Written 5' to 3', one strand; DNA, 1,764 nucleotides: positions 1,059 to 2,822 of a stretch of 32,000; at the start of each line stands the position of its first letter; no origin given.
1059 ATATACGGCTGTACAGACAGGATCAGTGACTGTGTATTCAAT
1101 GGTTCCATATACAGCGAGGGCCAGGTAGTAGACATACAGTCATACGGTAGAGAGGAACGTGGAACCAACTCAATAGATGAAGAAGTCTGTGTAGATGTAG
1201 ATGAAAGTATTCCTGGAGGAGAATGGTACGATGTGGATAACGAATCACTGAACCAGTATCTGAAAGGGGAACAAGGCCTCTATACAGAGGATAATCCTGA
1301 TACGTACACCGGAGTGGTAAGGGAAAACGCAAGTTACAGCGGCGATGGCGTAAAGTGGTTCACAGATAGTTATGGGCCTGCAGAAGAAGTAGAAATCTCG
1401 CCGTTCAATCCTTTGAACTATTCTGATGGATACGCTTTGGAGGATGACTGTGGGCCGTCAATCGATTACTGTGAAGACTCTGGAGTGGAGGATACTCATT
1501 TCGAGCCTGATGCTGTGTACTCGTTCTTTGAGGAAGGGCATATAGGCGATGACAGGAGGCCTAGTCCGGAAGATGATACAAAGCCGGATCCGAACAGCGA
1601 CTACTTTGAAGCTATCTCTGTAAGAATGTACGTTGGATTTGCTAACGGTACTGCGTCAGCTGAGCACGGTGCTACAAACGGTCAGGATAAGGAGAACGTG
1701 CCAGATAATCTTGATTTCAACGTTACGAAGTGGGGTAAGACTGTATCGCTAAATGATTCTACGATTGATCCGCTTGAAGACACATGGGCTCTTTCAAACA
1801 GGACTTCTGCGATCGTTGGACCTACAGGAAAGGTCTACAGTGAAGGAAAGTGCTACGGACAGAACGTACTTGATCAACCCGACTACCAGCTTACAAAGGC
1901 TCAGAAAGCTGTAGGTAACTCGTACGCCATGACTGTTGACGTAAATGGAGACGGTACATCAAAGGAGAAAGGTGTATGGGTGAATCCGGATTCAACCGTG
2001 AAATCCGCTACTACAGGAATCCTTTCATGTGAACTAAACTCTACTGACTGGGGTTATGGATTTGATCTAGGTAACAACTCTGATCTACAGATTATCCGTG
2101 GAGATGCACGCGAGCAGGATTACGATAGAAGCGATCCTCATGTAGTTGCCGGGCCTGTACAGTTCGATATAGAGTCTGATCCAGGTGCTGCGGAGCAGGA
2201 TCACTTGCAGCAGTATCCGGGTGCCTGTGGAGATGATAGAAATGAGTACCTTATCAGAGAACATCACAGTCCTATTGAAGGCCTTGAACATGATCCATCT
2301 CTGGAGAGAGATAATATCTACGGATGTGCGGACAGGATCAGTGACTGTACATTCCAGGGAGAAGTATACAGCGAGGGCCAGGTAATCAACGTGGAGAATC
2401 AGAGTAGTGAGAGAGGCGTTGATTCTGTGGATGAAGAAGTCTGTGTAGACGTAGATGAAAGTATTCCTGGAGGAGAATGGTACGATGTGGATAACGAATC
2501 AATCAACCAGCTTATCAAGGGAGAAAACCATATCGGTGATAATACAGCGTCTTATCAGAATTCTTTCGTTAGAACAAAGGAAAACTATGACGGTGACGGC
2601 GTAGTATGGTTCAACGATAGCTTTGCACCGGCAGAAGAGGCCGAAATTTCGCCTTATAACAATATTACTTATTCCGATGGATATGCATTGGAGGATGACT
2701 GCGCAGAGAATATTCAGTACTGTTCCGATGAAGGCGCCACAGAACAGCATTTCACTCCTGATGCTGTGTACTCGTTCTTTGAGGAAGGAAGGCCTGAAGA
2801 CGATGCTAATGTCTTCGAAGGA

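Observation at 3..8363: Giant modular hyper-acidic surface protein with no nameable family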

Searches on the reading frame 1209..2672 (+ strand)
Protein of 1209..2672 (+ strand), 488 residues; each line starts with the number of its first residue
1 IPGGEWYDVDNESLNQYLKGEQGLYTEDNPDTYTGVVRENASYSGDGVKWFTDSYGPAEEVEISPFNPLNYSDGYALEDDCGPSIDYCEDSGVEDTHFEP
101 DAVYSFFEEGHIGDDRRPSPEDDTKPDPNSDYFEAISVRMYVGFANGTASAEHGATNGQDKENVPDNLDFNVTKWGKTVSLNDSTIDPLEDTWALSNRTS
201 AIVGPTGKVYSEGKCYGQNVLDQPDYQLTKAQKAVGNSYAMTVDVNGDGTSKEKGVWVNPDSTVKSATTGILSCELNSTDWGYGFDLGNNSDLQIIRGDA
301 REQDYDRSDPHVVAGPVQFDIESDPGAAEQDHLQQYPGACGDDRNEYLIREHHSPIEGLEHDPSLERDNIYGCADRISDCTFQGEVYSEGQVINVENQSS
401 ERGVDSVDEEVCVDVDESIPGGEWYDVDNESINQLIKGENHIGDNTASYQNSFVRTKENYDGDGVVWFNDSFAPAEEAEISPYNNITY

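Call 25: search_solved_structures(query=A1, max_evalue=10, show_alignments=2)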
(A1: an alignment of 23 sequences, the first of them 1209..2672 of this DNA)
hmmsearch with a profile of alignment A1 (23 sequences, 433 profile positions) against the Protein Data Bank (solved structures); distinct sequences matched with E-value up to 10: 0.

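Call 28: search_protein_families(library=pfam, proteins=[window:1209-2672:+], max_evalue=0.01)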
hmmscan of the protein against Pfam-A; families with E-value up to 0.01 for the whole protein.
window:1209-2672:+ (488 aa): 0 families

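Call 31: search_protein_representatives(alignment_id=A1)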
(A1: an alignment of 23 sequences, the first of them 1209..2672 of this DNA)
Query: 23 sequences, 433 profile positions. Proteins with E-value up to 0.001 (for the whole library): 113; up to 1e-10: 95; up to 1e-30: 55. The best 113 are listed.
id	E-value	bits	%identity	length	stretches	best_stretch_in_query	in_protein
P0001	0.0e+00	3708.9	-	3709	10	24-429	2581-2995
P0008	0.0e+00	2514.3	-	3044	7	23-433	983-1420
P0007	0.0e+00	2372.7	-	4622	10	25-429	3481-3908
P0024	0.0e+00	1113.3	-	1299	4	25-428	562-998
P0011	1.6e-280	947.1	-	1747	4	25-420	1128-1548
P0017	6.1e-277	935.3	-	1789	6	28-413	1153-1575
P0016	8.3e-266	898.6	-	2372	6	25-421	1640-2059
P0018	1.1e-257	871.8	-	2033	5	37-421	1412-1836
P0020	6.3e-253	856.1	-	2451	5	24-413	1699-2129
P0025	7.1e-251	849.4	-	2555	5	9-418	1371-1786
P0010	4.1e-215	731.5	-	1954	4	64-433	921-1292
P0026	1.3e-155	535.5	-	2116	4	50-412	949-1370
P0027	2.3e-119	416.1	-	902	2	51-404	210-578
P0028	2.9e-111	389.3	-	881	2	75-413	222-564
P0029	4.7e-106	372.2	-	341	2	43-230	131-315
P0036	7.0e-69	249.7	-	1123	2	67-404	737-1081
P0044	3.4e-52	194.7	-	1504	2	2-403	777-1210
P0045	2.5e-47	178.7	-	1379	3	43-405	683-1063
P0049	2.1e-43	165.8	-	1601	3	2-409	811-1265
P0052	1.3e-42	163.1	-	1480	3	57-405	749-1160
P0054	5.7e-42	161.0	-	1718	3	93-259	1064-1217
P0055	8.2e-41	157.2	-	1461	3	63-413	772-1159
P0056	2.1e-40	155.9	-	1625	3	3-406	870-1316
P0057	5.6e-40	154.5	-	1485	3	68-404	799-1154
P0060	1.9e-36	142.8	-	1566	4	3-243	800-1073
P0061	8.6e-36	140.7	-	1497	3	63-408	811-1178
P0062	5.8e-35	137.9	-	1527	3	68-412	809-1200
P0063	5.6e-34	134.7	-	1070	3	68-417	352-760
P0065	4.1e-32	128.6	-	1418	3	62-411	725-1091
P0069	5.2e-31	124.9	-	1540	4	56-404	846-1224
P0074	2.2e-28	116.3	-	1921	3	66-403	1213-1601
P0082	3.0e-26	109.2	-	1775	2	30-404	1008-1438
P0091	1.1e-21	94.2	-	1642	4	247-421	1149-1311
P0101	2.9e-13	66.4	-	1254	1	156-404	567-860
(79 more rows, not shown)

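Call 32: predict_structure(alignment_id=A1)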
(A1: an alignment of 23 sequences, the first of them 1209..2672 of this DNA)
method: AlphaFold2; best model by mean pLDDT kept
length: 488 residues; sequences in the alignment: 23
mean_pLDDT: 63.9   pTM: 0.66
mean pLDDT of the five models: 63.9, 56.7, 56.6, 56.4, 55.6
residues with pLDDT >= 90: 78; 70-90: 130; 50-70: 103; < 50: 177
segments of 3 or more residues with pLDDT < 50: 1-52, 65-104, 115-117, 121-132, 167-181, 218-233, 438-442, 444-446, 448-467, 483-488
pLDDT, mean of each block of 10 residues (from residue 1): 34 44 41 35 37 52 48 38 37 35 53 53 43 65 88 79 58 40 64 72 75 68 35 62 73 84 94 81 94 95 86 96 73 86 88 69 87 90 89 71 59 81 78 54 47 45 48 57 44
secondary structure, 60 per line:
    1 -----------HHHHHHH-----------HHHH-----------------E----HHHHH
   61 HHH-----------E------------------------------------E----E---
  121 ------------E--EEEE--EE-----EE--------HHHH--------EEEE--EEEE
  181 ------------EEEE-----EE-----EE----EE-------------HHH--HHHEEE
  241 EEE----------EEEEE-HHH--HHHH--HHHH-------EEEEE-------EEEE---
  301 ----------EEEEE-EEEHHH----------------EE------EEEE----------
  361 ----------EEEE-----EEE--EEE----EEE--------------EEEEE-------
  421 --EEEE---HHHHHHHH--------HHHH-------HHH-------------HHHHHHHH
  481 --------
elements in order: H12-18 H30-33 H56-63 E136-139 H159-162 E171-174 E177-180 E193-196 E238-243 E254-258 H265-268 H271-274 E282-286 E294-297 E311-315 E317-319 E347-350 E371-374 E380-382 E385-387 E392-394 E409-413 E423-426 H430-437 H446-449 H473-480

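Call 33: list_cluster_members(proteins=[P0026, P0044, P0049, P0056, P0074, P0082, P0036, P0063, P0091, P0101])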
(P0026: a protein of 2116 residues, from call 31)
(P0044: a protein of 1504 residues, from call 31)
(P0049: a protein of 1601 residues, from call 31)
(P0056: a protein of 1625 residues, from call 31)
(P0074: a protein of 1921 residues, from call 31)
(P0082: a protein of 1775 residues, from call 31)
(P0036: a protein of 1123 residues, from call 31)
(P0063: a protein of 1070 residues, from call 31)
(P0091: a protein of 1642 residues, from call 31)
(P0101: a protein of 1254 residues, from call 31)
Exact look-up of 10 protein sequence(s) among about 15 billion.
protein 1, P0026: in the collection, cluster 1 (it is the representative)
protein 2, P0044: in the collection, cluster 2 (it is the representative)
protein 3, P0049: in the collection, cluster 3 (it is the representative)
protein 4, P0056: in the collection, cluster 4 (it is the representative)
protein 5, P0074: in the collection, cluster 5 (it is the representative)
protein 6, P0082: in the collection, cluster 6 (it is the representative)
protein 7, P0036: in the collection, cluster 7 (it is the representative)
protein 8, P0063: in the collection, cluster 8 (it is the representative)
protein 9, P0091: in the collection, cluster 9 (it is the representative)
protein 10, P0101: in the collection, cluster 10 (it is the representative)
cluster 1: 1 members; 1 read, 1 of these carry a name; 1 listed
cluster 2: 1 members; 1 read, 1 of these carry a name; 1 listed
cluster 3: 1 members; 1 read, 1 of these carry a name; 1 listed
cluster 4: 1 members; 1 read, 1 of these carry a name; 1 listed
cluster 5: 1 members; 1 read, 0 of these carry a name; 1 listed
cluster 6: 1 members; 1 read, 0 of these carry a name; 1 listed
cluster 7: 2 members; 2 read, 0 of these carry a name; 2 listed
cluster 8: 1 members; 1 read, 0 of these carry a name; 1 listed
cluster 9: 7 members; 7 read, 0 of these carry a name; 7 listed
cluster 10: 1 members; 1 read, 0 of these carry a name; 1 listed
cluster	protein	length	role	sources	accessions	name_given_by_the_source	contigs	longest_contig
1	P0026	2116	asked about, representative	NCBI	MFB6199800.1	MAG: hypothetical protein ABEJ83_02895, partial [Candidatus Nanohaloarchaea archaeon]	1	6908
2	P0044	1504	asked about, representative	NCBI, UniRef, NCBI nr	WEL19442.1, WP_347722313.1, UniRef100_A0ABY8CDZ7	hypothetical protein [Candidatus Nanohalococcus occultus] | Uncharacterized protein n=1 Tax=Candidatus Nanohalococcus occultus TaxID=2978047 ... | hypothetical protein SVXNc_0418 [Candidatus Nanohaloarchaeota archaeon SVXNc]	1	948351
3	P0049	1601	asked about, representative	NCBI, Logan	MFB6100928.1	MAG: hypothetical protein ABEK16_06695 [Candidatus Nanohalobium sp.]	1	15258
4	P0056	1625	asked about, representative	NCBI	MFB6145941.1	MAG: hypothetical protein ABEJ99_05570 [Candidatus Nanohaloarchaea archaeon]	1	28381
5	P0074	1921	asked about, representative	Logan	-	-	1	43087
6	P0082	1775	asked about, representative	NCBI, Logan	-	-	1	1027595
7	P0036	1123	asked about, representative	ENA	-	-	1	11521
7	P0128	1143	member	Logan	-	-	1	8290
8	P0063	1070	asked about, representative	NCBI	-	-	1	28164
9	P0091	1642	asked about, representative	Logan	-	-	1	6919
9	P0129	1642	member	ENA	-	-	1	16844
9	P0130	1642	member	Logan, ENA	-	-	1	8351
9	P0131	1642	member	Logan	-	-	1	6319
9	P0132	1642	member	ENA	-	-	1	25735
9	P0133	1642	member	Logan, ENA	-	-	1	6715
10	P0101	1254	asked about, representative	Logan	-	-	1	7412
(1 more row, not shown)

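Call 39: fold_search(model_id=the predicted structure, library=pdb)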
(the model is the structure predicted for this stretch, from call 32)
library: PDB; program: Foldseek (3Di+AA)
matches with E <= 10: 46; with E <= 0.001: 0
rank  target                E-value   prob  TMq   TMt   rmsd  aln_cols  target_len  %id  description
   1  6vn6_A                1.1e+00  0.02  0.06  0.09  16.7       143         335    5  USP7 IN COMPLEX WITH LIGAND COMPOUND 14 (released 2020-04-29)
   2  6vn5_B                1.7e+00  0.01  0.06  0.08  17.6       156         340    6  USP7 IN COMPLEX WITH LIGAND COMPOUND 7 (released 2020-04-29)
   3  9del_B                1.8e+00  0.02  0.06  0.08  16.8       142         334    5  USP7 in complex with macrocycle MC03 (released 2025-03-05)
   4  9dep_E                1.9e+00  0.02  0.06  0.09  16.9       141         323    4  USP7 in complex with macrocycle MC09 (released 2025-03-05)
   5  5n9r_B                2.0e+00  0.01  0.06  0.08  18.2       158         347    6  Crystal structure of USP7 in complex with a potent, selective and reversible small-molecule inhibitor (released 2017-12-06)
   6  9deo_A                2.2e+00  0.02  0.06  0.08  16.8       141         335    4  USP7 in complex with macrocycle inhibitor MC08 (released 2025-03-05)
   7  5vsb_A                2.2e+00  0.01  0.06  0.09  17.7       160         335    6  Structure of DUB complex (released 2017-12-20)
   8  5vsb_B                2.4e+00  0.01  0.06  0.09  16.9       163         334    7  Structure of DUB complex (released 2017-12-20)
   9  9dep_B                2.5e+00  0.01  0.06  0.08  17.3       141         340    4  USP7 in complex with macrocycle MC09 (released 2025-03-05)
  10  5kyb_B                2.6e+00  0.01  0.06  0.08  16.8       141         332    4  Crystal structure of the apo-form of USP7 catalytic domain [V302K] mutant (released 2017-08-09)
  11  9dep_A                2.8e+00  0.01  0.07  0.09  17.8       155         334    6  USP7 in complex with macrocycle MC09 (released 2025-03-05)
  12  2f1z_B                3.1e+00  0.01  0.06  0.06  16.6       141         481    6  Crystal structure of HAUSP (released 2006-02-07)
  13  8d4z_A                3.3e+00  0.01  0.06  0.08  17.2       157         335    6  Crystal structure of USP7 in complex with allosteric inhibitor FX1-3763 (released 2023-09-20)
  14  5kyc_B                3.5e+00  0.01  0.07  0.09  16.3       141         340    6  Crystal structure of USP7 catalytic domain [V302K] mutant in complex with ubiquitin (malonate bound) (released 2017-08-09)
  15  5whc_A                3.5e+00  0.01  0.07  0.09  17.5       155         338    6  USP7 in complex with Cpd2 (4-(3-(1-methylpiperidin-4-yl)-1,2,4-oxadiazol-5-yl)phenol) (released 2017-12-13)
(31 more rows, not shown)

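Call 67: fold_search(model_id=the predicted structure, library=viral)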
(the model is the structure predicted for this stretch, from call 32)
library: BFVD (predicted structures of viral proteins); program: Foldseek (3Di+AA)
matches with E <= 10: 11; with E <= 0.001: 0
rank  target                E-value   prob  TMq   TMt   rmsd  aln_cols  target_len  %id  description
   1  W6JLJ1                9.7e-01  0.02  0.10  0.08  20.5       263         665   12  Virion core protein 4b [Alphaentomopoxvirus acuprea]
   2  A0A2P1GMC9            5.6e+00  0.00  0.08  0.05  19.9       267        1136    9  ORF1a [Dongbei arctic lamprey astrovirus 4]
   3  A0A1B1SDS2            5.9e+00  0.00  0.08  0.05  26.0       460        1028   10  (no name in the UniProt tables at hand)
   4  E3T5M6                6.3e+00  0.01  0.07  0.14  19.8       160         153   12  Uncharacterized protein [Cafeteria roenbergensis virus (strain BV-PW1)]
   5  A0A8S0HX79            6.6e+00  0.00  0.05  0.08  19.2       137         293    8  (no name in the UniProt tables at hand)
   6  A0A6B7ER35            7.0e+00  0.00  0.08  0.05  31.5       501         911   13  (no name in the UniProt tables at hand)
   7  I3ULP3                7.0e+00  0.00  0.08  0.04  31.7       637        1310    9  (no name in the UniProt tables at hand)
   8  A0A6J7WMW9            7.5e+00  0.00  0.07  0.05  28.1       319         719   12  Uncharacterized protein [uncultured Caudovirales phage]
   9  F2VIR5                8.4e+00  0.00  0.06  0.10  32.4       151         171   16  E4 protein (Fragment) [Phocoena phocoena papillomavirus 2]
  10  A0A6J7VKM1            8.4e+00  0.00  0.06  0.08  21.1       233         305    9  Uncharacterized protein [uncultured Caudovirales phage]
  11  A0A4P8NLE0            8.9e+00  0.00  0.05  0.06  12.9        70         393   16  (no name in the UniProt tables at hand)

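Call 69: list_cluster_members(proteins=[P0054, P0057, P0045, P0052, P0055, P0060, P0061, P0062, P0065, P0069])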
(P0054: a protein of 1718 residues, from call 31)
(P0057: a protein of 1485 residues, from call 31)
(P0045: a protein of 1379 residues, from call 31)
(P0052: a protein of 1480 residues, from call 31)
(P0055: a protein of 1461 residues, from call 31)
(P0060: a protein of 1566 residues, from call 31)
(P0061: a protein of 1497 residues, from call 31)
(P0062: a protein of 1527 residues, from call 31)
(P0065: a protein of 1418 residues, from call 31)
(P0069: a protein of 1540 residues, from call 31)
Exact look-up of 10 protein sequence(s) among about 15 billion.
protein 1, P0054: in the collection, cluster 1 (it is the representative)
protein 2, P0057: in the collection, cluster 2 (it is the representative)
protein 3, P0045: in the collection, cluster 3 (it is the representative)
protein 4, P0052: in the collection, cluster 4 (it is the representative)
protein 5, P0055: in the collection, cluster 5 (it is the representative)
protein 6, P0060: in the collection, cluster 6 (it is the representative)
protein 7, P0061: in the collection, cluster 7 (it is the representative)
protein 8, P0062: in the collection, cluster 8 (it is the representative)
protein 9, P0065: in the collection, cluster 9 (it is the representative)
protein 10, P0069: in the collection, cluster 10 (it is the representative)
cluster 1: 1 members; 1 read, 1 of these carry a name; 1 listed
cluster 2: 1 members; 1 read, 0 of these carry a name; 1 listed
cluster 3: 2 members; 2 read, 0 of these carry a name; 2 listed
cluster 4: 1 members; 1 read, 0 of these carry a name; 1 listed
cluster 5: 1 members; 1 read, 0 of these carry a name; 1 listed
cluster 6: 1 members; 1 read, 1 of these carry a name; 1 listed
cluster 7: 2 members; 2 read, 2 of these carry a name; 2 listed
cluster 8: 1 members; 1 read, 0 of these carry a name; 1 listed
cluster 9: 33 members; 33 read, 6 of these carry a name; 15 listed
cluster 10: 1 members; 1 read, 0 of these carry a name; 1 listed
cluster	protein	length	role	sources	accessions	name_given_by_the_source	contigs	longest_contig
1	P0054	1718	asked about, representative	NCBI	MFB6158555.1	MAG: VWA domain-containing protein [Candidatus Nanohalobium sp.]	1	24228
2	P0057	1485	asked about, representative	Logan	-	-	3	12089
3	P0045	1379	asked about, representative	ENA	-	-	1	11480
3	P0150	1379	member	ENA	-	-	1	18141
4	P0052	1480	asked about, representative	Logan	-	-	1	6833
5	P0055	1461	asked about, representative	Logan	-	-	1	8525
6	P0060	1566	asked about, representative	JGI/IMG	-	hypothetical protein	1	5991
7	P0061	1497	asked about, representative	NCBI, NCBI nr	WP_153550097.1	hypothetical protein [Candidatus Nanohalobium constans]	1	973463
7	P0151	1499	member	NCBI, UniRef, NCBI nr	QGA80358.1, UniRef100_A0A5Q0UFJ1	hypothetical protein LC1Nh_0457 [Candidatus Nanohalobium constans] | Uncharacterized protein n=2 Tax=Candidatus Nanohalobium constans TaxID=2565781 ...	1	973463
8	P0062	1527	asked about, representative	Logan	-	-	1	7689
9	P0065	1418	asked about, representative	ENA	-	-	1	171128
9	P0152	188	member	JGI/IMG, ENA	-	hypothetical protein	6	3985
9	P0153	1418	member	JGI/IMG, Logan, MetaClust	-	hypothetical protein | \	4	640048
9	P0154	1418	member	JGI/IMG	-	hypothetical protein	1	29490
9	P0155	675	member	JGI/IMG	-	hypothetical protein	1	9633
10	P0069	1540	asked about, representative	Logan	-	-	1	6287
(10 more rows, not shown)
